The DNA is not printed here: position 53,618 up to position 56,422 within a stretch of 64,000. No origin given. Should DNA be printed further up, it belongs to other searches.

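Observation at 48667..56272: Seven-gene operon of mostly uncharacterised families: PadR, 2x BtrH_N/DUF4872-like, alpha/alpha-toroid-like, DUF3795-like, SAM-MTase, UvrB-domain-less UvrA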

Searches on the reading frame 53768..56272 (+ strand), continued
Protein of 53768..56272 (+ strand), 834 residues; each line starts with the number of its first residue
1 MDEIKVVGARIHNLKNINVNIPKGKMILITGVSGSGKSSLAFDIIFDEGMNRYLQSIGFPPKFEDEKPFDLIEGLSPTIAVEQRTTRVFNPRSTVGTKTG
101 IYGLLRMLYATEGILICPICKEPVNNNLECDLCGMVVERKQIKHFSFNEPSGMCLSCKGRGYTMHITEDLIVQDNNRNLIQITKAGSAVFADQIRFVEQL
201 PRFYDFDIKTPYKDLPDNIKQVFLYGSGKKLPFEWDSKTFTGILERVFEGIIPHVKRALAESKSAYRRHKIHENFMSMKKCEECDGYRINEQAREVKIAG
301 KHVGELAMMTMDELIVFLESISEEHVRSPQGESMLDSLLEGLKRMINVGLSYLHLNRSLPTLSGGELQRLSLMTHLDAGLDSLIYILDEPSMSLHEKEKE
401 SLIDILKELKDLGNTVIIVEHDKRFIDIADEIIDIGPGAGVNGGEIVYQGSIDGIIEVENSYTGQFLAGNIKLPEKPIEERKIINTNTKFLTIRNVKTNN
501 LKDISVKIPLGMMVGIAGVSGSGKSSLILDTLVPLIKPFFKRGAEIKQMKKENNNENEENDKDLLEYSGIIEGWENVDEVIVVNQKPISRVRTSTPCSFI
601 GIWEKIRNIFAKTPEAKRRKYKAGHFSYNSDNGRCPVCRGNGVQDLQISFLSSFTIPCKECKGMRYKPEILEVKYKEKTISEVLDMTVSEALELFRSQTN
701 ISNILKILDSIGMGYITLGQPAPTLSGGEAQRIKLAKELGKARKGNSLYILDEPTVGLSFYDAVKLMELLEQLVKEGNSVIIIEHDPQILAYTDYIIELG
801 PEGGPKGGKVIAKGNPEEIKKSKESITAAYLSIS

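Call 33: find_homologous_proteins(query=window:53768-56272:+, max_evalue=1e-50)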
Query window:53768-56272:+ (834 aa): 8000 proteins with E <= 1e-50 among 8000 candidates; the best 120 are listed.
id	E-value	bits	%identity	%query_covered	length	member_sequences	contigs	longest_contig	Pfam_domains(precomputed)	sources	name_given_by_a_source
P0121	0.0e+0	1831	97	100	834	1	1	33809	PF17755.7,PF00005.34,PF13555.13,PF20703.4,PF02463.26,PF13304.13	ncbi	ncbi:MAG: excinuclease ABC subunit UvrA [Promethearchaeia archaeon]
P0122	0.0e+0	1800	95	100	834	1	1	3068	PF17755.7,PF00005.34,PF13555.13,PF20703.4,PF02463.26,PF00684.26,PF13304.13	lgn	-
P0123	0.0e+0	1799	95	100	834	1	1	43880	PF17755.7,PF00005.34,PF13555.13,PF20703.4,PF02463.26,PF13304.13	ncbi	ncbi:MAG: excinuclease ABC subunit UvrA [Candidatus Odinarchaeota archaeon]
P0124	0.0e+0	1797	95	100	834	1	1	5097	PF17755.7,PF00005.34,PF13555.13,PF20703.4,PF02463.26,PF13304.13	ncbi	-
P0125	0.0e+0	1797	95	100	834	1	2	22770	PF17755.7,PF00005.34,PF13555.13,PF20703.4,PF02463.26,PF00684.26,PF13304.13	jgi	jgi:excinuclease ABC A subunit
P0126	0.0e+0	1792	95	100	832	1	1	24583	PF17755.7,PF00005.34,PF13555.13,PF20703.4,PF02463.26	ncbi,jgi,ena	-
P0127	0.0e+0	1781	94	100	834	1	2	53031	PF17755.7,PF00005.34,PF13555.13,PF20703.4,PF02463.26,PF00684.26,PF13304.13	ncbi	ncbi:MAG: excinuclease ABC subunit UvrA [Candidatus Hermodarchaeota archaeon]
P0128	0.0e+0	1775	93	100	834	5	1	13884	PF17755.7,PF00005.34,PF13555.13,PF20703.4,PF02463.26,PF00684.26,PF13304.13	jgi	-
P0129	0.0e+0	1771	93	100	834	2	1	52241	PF17755.7,PF00005.34,PF13555.13,PF20703.4,PF02463.26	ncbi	ncbi:MAG: excinuclease ABC subunit UvrA [Promethearchaeota archaeon]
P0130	0.0e+0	1659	87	100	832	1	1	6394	PF17755.7,PF00005.34,PF13555.13,PF20703.4,PF02463.26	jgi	-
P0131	0.0e+0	1658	86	100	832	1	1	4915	PF17755.7,PF00005.34,PF13555.13,PF20703.4,PF02463.26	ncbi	ncbi:MAG: excinuclease ABC subunit UvrA [Candidatus Hodarchaeota archaeon]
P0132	0.0e+0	1655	86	100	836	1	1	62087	PF17755.7,PF00005.34,PF13555.13,PF20703.4,PF02463.26,PF00684.26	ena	-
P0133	0.0e+0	1654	87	100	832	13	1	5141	PF17755.7,PF00005.34,PF13555.13,PF20703.4,PF02463.26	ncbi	ncbi:MAG: excinuclease ABC subunit UvrA [Candidatus Hodarchaeota archaeon]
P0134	0.0e+0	1651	86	100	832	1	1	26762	PF17755.7,PF00005.34,PF13555.13,PF20703.4,PF02463.26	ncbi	ncbi:MAG: excinuclease ABC subunit UvrA [Promethearchaeota archaeon]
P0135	0.0e+0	1645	85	100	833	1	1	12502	PF17755.7,PF00005.34,PF13555.13,PF20703.4,PF02463.26,PF00684.26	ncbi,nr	ncbi:MAG: excinuclease ABC subunit UvrA [Candidatus Lokiarchaeota archaeon]|nr:excinuclease ABC subu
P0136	0.0e+0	1640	86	100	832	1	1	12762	PF17755.7,PF00005.34,PF13555.13,PF20703.4,PF02463.26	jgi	-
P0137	0.0e+0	1639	85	100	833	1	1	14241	PF17755.7,PF00005.34,PF13555.13,PF20703.4,PF02463.26,PF00684.26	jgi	jgi:excinuclease ABC A subunit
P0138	0.0e+0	1636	85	100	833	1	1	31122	PF17755.7,PF00005.34,PF13555.13,PF20703.4,PF02463.26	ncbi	-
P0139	0.0e+0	1636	86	100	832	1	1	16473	PF17755.7,PF00005.34,PF13555.13,PF20703.4,PF02463.26,PF00684.26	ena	-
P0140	0.0e+0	1636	85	100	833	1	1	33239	PF17755.7,PF00005.34,PF13555.13,PF20703.4,PF02463.26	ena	-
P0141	0.0e+0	1632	86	100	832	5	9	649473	PF17755.7,PF00005.34,PF13555.13,PF20703.4,PF02463.26,PF13304.13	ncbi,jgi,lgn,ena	-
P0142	0.0e+0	1631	84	100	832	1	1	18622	PF17755.7,PF00005.34,PF13555.13,PF20703.4,PF02463.26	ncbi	ncbi:MAG: excinuclease ABC subunit UvrA [Promethearchaeota archaeon]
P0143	0.0e+0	1625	85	100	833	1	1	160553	PF17755.7,PF00005.34,PF13555.13,PF20703.4,PF02463.26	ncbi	ncbi:MAG: excinuclease ABC subunit UvrA [Promethearchaeota archaeon]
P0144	0.0e+0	1623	84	100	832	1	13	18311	PF17755.7,PF00005.34,PF13555.13,PF20703.4,PF02463.26,PF00684.26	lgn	-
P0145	0.0e+0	1623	85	100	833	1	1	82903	PF17755.7,PF00005.34,PF13555.13,PF20703.4,PF02463.26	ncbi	-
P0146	0.0e+0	1618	83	100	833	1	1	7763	PF17755.7,PF00005.34,PF13555.13,PF20703.4,PF02463.26,PF00684.26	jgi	-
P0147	0.0e+0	1616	84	100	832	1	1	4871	PF17755.7,PF00005.34,PF13555.13,PF20703.4,PF02463.26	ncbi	-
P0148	0.0e+0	1606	83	100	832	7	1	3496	PF17755.7,PF00005.34,PF13555.13,PF20703.4,PF02463.26,PF13191.13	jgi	-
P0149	0.0e+0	1600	84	100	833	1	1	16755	PF17755.7,PF00005.34,PF13555.13,PF20703.4,PF02463.26,PF13304.13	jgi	jgi:excinuclease ABC A subunit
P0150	0.0e+0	1598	83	100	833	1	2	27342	PF17755.7,PF00005.34,PF13555.13,PF20703.4,PF02463.26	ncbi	ncbi:MAG: excinuclease ABC subunit UvrA [Candidatus Hodarchaeota archaeon]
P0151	0.0e+0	1594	83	100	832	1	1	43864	PF17755.7,PF00005.34,PF13555.13,PF20703.4,PF02463.26,PF13304.13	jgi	-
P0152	0.0e+0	1588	83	100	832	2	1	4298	PF17755.7,PF00005.34,PF13555.13,PF20703.4,PF02463.26,PF13304.13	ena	-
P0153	0.0e+0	1588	83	100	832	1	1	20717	PF17755.7,PF00005.34,PF13555.13,PF20703.4,PF02463.26,PF13304.13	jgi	-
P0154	0.0e+0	1583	82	100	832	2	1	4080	PF17755.7,PF00005.34,PF13555.13,PF20703.4,PF02463.26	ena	-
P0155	0.0e+0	1583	82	100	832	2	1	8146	PF17755.7,PF00005.34,PF13555.13,PF20703.4,PF02463.26,PF00684.26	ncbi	ncbi:MAG: excinuclease ABC subunit UvrA [Candidatus Hermodarchaeota archaeon]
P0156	0.0e+0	1582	83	100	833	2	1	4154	PF17755.7,PF00005.34,PF13555.13,PF20703.4,PF02463.26,PF00684.26,PF13304.13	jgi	jgi:excinuclease ABC subunit A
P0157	0.0e+0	1581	82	100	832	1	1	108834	PF17755.7,PF00005.34,PF13555.13,PF20703.4,PF02463.26,PF00684.26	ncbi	ncbi:MAG: excinuclease ABC subunit UvrA [Promethearchaeota archaeon]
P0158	0.0e+0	1581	82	100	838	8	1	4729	PF17755.7,PF00005.34,PF13555.13,PF20703.4,PF02463.26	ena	-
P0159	0.0e+0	1580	82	100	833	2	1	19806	PF17755.7,PF00005.34,PF13555.13,PF03193.23,PF20703.4,PF02463.26,PF00684.26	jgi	-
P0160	0.0e+0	1579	82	100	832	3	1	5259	PF17755.7,PF00005.34,PF13555.13,PF20703.4,PF02463.26,PF13304.13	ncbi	ncbi:MAG: excinuclease ABC subunit UvrA [Candidatus Thorarchaeota archaeon]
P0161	0.0e+0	1579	82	100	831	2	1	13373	PF17755.7,PF00005.34,PF13555.13,PF20703.4,PF02463.26,PF13304.13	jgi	-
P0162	0.0e+0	1573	82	100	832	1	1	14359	PF17755.7,PF00005.34,PF13555.13,PF20703.4,PF02463.26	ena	-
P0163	0.0e+0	1573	82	100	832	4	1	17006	PF17755.7,PF00005.34,PF13555.13,PF20703.4,PF02463.26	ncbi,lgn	ncbi:MAG: excinuclease ABC subunit UvrA [Candidatus Thorarchaeota archaeon]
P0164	0.0e+0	1569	82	100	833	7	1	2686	PF17755.7,PF00005.34,PF13555.13,PF20703.4,PF02463.26,PF00684.26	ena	-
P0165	0.0e+0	1568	81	100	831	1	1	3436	PF17755.7,PF00005.34,PF13555.13,PF20703.4,PF02463.26,PF00684.26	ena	-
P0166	0.0e+0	1567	81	100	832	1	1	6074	PF17755.7,PF00005.34,PF13555.13,PF20703.4,PF02463.26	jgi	jgi:excinuclease ABC A subunit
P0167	0.0e+0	1566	81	100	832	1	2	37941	PF17755.7,PF00005.34,PF13555.13,PF20703.4,PF02463.26,PF00684.26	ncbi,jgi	ncbi:MAG: excinuclease ABC subunit UvrA [Promethearchaeota archaeon]|jgi:excinuclease ABC A subunit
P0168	0.0e+0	1566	80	100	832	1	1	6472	PF17755.7,PF00005.34,PF13555.13,PF20703.4,PF02463.26,PF00684.26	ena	-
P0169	0.0e+0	1563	80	100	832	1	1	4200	PF17755.7,PF00005.34,PF13555.13,PF20703.4,PF02463.26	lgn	-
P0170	0.0e+0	1563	81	100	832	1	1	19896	PF17755.7,PF00005.34,PF13555.13,PF20703.4,PF02463.26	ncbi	-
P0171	0.0e+0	1563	81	100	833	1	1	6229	PF17755.7,PF00005.34,PF13555.13,PF20703.4,PF02463.26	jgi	jgi:excinuclease ABC subunit A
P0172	0.0e+0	1562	82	100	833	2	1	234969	PF17755.7,PF00005.34,PF13555.13,PF20703.4,PF02463.26,PF00684.26,PF13304.13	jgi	-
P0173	0.0e+0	1560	81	100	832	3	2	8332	PF17755.7,PF00005.34,PF13555.13,PF20703.4,PF02463.26,PF00684.26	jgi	-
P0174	0.0e+0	1560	80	100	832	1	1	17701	PF17755.7,PF00005.34,PF13555.13,PF20703.4,PF02463.26,PF00684.26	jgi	-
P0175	0.0e+0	1558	81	99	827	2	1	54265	PF17755.7,PF00005.34,PF13555.13,PF20703.4,PF02463.26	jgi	jgi:excinuclease ABC A subunit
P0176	0.0e+0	1558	84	97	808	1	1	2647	PF17755.7,PF00005.34,PF13555.13,PF02463.26,PF13304.13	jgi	jgi:excinuclease ABC A subunit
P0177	0.0e+0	1558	80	100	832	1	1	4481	PF17755.7,PF00005.34,PF13555.13,PF20703.4,PF02463.26,PF00684.26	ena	-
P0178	0.0e+0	1556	81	100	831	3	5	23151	PF17755.7,PF00005.34,PF13555.13,PF20703.4,PF02463.26,PF00684.26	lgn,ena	-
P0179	0.0e+0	1551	81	100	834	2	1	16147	PF17755.7,PF00005.34,PF13555.13,PF20703.4,PF02463.26,PF13304.13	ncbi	-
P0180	0.0e+0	1545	80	100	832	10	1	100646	PF17755.7,PF00005.34,PF13555.13,PF20703.4,PF02463.26,PF00684.26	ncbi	ncbi:MAG: excinuclease ABC subunit UvrA [Promethearchaeota archaeon]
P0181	0.0e+0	1544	80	100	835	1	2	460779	PF17755.7,PF00005.34,PF13555.13,PF20703.4,PF02463.26,PF00684.26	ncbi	ncbi:MAG: excinuclease ABC subunit UvrA [Promethearchaeota archaeon]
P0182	0.0e+0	1533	79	100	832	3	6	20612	PF17755.7,PF00005.34,PF13555.13,PF20703.4,PF02463.26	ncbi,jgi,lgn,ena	-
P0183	0.0e+0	1531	79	100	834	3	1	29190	PF17755.7,PF00005.34,PF13555.13,PF20703.4,PF02463.26,PF00684.26,PF13304.13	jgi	-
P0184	0.0e+0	1530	79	100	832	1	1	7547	PF17755.7,PF00005.34,PF13555.13,PF20703.4,PF02463.26,PF13191.13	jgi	-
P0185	0.0e+0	1528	79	100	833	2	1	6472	PF17755.7,PF00005.34,PF13555.13,PF20703.4,PF02463.26,PF13304.13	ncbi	ncbi:MAG: excinuclease ABC subunit UvrA [Candidatus Heimdallarchaeota archaeon]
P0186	0.0e+0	1526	79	100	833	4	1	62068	PF17755.7,PF00005.34,PF13555.13,PF20703.4,PF02463.26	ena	-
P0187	0.0e+0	1524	79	100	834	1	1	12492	PF17755.7,PF00005.34,PF13555.13,PF20703.4,PF02463.26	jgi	jgi:excinuclease ABC subunit A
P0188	0.0e+0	1519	79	100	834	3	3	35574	PF17755.7,PF00005.34,PF13555.13,PF03193.23,PF20703.4,PF02463.26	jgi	jgi:excinuclease ABC A subunit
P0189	0.0e+0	1519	78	100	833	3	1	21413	PF17755.7,PF00005.34,PF13555.13,PF20703.4,PF02463.26,PF00684.26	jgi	jgi:excinuclease ABC A subunit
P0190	0.0e+0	1519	79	100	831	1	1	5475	PF17755.7,PF00005.34,PF13555.13,PF20703.4,PF02463.26,PF00684.26,PF13304.13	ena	-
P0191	0.0e+0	1518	77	100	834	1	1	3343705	PF17755.7,PF00005.34,PF13555.13,PF20703.4,PF02463.26,PF00684.26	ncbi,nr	ncbi:MAG: excinuclease ABC subunit UvrA [Promethearchaeota archaeon]|nr:MAG: excinuclease ABC subuni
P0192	0.0e+0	1517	78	100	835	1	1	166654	PF17755.7,PF00005.34,PF13555.13,PF20703.4,PF02463.26,PF00684.26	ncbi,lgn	ncbi:MAG: excinuclease ABC subunit UvrA [Promethearchaeota archaeon]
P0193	0.0e+0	1517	78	100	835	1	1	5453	PF17755.7,PF00005.34,PF13555.13,PF20703.4,PF02463.26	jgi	jgi:excinuclease ABC subunit A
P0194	0.0e+0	1517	78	100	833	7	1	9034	PF17755.7,PF00005.34,PF13555.13,PF20703.4,PF02463.26,PF00684.26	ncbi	ncbi:MAG: excinuclease ABC subunit UvrA [Candidatus Hermodarchaeota archaeon]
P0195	0.0e+0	1516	78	100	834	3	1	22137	PF17755.7,PF00005.34,PF13555.13,PF20703.4,PF02463.26,PF00684.26,PF13304.13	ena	-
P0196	0.0e+0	1516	94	85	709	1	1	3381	PF17755.7,PF00005.34,PF02463.26,PF00684.26,PF13304.13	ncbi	ncbi:MAG: excinuclease ABC subunit UvrA, partial [Promethearchaeota archaeon]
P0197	0.0e+0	1515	78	100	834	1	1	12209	PF17755.7,PF00005.34,PF13555.13,PF20703.4,PF02463.26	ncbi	ncbi:MAG: excinuclease ABC subunit UvrA [Promethearchaeota archaeon]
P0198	0.0e+0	1510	78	100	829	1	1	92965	PF17755.7,PF00005.34,PF13555.13,PF20703.4,PF02463.26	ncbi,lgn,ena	-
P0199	0.0e+0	1510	78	100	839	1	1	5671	PF17755.7,PF00005.34,PF13555.13,PF20703.4,PF02463.26,PF00684.26,PF13304.13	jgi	jgi:excinuclease ABC subunit A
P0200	0.0e+0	1509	78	100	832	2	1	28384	PF17755.7,PF00005.34,PF13555.13,PF20703.4,PF02463.26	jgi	-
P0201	0.0e+0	1507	78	100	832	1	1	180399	PF17755.7,PF00005.34,PF13555.13,PF20703.4,PF02463.26,PF13191.13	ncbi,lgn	-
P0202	0.0e+0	1507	78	100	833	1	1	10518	PF17755.7,PF00005.34,PF13555.13,PF03193.23,PF20703.4,PF02463.26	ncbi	ncbi:MAG: excinuclease ABC subunit UvrA [Promethearchaeota archaeon]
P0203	0.0e+0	1503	78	100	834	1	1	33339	PF17755.7,PF00005.34,PF13555.13,PF20703.4,PF02463.26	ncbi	ncbi:MAG: excinuclease ABC subunit UvrA [Candidatus Thorarchaeota archaeon]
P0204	0.0e+0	1502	78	100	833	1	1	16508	PF17755.7,PF00005.34,PF13555.13,PF20703.4,PF02463.26,PF00684.26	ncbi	-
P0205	0.0e+0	1499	77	100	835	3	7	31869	PF17755.7,PF00005.34,PF13555.13,PF20703.4,PF02463.26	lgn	-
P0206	0.0e+0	1497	77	100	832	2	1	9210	PF17755.7,PF00005.34,PF13555.13,PF20703.4,PF02463.26,PF13191.13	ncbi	ncbi:MAG: excinuclease ABC subunit UvrA [Promethearchaeota archaeon]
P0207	0.0e+0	1493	77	100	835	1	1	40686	PF17755.7,PF00005.34,PF13555.13,PF20703.4,PF02463.26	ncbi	ncbi:MAG: excinuclease ABC subunit UvrA [Promethearchaeota archaeon]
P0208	0.0e+0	1491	76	100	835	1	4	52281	PF17755.7,PF00005.34,PF13555.13,PF20703.4,PF02463.26,PF00684.26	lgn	-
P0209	0.0e+0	1489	76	100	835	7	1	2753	PF17755.7,PF00005.34,PF13555.13,PF20703.4,PF02463.26,PF00684.26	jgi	jgi:excinuclease ABC subunit A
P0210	0.0e+0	1486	79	96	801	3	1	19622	PF17755.7,PF00005.34,PF02463.26,PF00684.26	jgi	-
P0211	0.0e+0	1485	77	100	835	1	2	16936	PF17755.7,PF00005.34,PF13555.13,PF20703.4,PF02463.26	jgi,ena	-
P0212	0.0e+0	1485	76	100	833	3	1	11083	PF17755.7,PF00005.34,PF13555.13,PF20703.4,PF02463.26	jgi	jgi:excinuclease ABC A subunit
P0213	0.0e+0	1485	77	100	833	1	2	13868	PF17755.7,PF00005.34,PF13555.13,PF20703.4,PF02463.26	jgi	-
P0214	0.0e+0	1484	77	100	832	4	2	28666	PF17755.7,PF00005.34,PF13555.13,PF20703.4,PF02463.26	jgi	jgi:excinuclease ABC subunit A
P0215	0.0e+0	1484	77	100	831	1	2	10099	PF17755.7,PF00005.34,PF13555.13,PF20703.4,PF02463.26,PF13304.13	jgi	jgi:excinuclease ABC subunit A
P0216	0.0e+0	1484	77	100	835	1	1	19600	PF17755.7,PF00005.34,PF13555.13,PF20703.4,PF02463.26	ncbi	-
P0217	0.0e+0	1484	76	100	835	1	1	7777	PF17755.7,PF00005.34,PF13555.13,PF20703.4,PF02463.26,PF00684.26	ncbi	-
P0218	0.0e+0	1483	77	100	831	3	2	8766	PF17755.7,PF00005.34,PF13555.13,PF20703.4,PF02463.26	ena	-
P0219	0.0e+0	1483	77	100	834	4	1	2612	PF17755.7,PF00005.34,PF13555.13,PF20703.4,PF02463.26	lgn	-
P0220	0.0e+0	1482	76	100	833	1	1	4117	PF17755.7,PF00005.34,PF13555.13,PF20703.4,PF02463.26,PF00684.26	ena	-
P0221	0.0e+0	1482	77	100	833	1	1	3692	PF17755.7,PF00005.34,PF13555.13,PF20703.4,PF02463.26,PF13304.13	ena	-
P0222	0.0e+0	1481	78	97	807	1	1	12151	PF17755.7,PF00005.34,PF13555.13,PF02463.26,PF00684.26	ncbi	ncbi:MAG: excinuclease ABC subunit A, partial [Promethearchaeota archaeon]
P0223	0.0e+0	1480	76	100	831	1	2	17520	PF17755.7,PF00005.34,PF13555.13,PF20703.4,PF02463.26,PF13304.13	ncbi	ncbi:MAG: excinuclease ABC subunit UvrA [Candidatus Hermodarchaeota archaeon]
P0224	0.0e+0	1479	76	100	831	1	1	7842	PF17755.7,PF00005.34,PF13555.13,PF20703.4,PF02463.26,PF13304.13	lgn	-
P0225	0.0e+0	1479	76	100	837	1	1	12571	PF17755.7,PF00005.34,PF13555.13,PF20703.4,PF02463.26,PF00684.26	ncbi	-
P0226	0.0e+0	1479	77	100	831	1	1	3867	PF17755.7,PF00005.34,PF13555.13,PF03193.23,PF20703.4,PF02463.26,PF13304.13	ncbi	-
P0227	0.0e+0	1479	77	100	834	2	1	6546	PF17755.7,PF00005.34,PF13555.13,PF20703.4,PF02463.26,PF00684.26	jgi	-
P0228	0.0e+0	1478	76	100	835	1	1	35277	PF17755.7,PF00005.34,PF13555.13,PF20703.4,PF02463.26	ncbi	ncbi:MAG: excinuclease ABC subunit UvrA [Promethearchaeota archaeon]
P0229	0.0e+0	1478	76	100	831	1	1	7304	PF17755.7,PF00005.34,PF13555.13,PF20703.4,PF02463.26,PF13304.13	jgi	jgi:excinuclease ABC A subunit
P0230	0.0e+0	1478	76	100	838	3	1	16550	PF17755.7,PF00005.34,PF13555.13,PF20703.4,PF02463.26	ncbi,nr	ncbi:MAG: excinuclease ABC subunit UvrA [Candidatus Lokiarchaeota archaeon]|nr:excinuclease ABC subu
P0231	0.0e+0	1477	77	100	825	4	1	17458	PF17755.7,PF00005.34,PF13555.13,PF20703.4,PF02463.26,PF00684.26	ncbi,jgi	ncbi:MAG: excinuclease ABC subunit UvrA [Promethearchaeota archaeon]|jgi:excinuclease ABC A subunit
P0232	0.0e+0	1477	76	100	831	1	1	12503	PF17755.7,PF00005.34,PF13555.13,PF20703.4,PF02463.26,PF13304.13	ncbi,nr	ncbi:MAG: excinuclease ABC subunit UvrA [Candidatus Lokiarchaeota archaeon]|nr:excinuclease ABC subu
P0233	0.0e+0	1477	76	100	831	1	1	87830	PF17755.7,PF00005.34,PF13555.13,PF20703.4,PF02463.26,PF00684.26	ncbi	ncbi:MAG: excinuclease ABC subunit UvrA [Promethearchaeota archaeon]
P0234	0.0e+0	1475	76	100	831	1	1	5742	PF17755.7,PF00005.34,PF13555.13,PF20703.4,PF02463.26,PF13304.13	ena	-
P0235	0.0e+0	1474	76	100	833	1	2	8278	PF17755.7,PF00005.34,PF13555.13,PF20703.4,PF02463.26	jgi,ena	-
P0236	0.0e+0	1474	77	100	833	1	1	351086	PF17755.7,PF00005.34,PF13555.13,PF20703.4,PF02463.26,PF13304.13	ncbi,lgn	-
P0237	0.0e+0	1473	76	100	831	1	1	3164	PF17755.7,PF00005.34,PF13555.13,PF20703.4,PF02463.26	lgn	-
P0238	0.0e+0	1473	76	100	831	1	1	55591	PF17755.7,PF00005.34,PF13555.13,PF03193.23,PF20703.4,PF02463.26,PF13304.13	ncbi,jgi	-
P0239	0.0e+0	1473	76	100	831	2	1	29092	PF17755.7,PF00005.34,PF13555.13,PF20703.4,PF02463.26,PF13304.13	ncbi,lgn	-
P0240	0.0e+0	1472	76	100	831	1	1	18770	PF17755.7,PF00005.34,PF13555.13,PF20703.4,PF02463.26,PF13304.13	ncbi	ncbi:MAG: excinuclease ABC subunit UvrA [Candidatus Hermodarchaeota archaeon]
